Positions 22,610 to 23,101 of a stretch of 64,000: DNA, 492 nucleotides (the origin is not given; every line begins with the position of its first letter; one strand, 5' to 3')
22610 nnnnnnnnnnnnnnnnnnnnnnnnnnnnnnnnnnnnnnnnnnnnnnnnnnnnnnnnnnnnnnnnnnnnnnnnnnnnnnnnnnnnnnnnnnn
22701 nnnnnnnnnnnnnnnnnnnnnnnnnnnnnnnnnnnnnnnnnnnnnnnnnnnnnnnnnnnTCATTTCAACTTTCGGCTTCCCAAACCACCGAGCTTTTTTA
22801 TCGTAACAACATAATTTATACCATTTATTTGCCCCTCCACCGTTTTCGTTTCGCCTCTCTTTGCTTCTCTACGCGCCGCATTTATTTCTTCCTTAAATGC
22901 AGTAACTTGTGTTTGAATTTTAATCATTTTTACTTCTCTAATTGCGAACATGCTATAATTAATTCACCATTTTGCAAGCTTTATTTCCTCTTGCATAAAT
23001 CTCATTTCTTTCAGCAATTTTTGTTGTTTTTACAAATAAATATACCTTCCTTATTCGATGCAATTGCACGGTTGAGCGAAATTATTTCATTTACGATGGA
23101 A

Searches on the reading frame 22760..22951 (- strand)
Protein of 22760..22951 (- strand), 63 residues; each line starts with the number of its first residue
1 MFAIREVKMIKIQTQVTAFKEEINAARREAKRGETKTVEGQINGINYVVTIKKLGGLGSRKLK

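Call 49: search_protein_families(library=ncbifam, proteins=[window:22760-22951:-], max_evalue=0.01)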
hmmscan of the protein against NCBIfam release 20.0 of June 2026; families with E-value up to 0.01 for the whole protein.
window:22760-22951:- (63 aa): 0 families
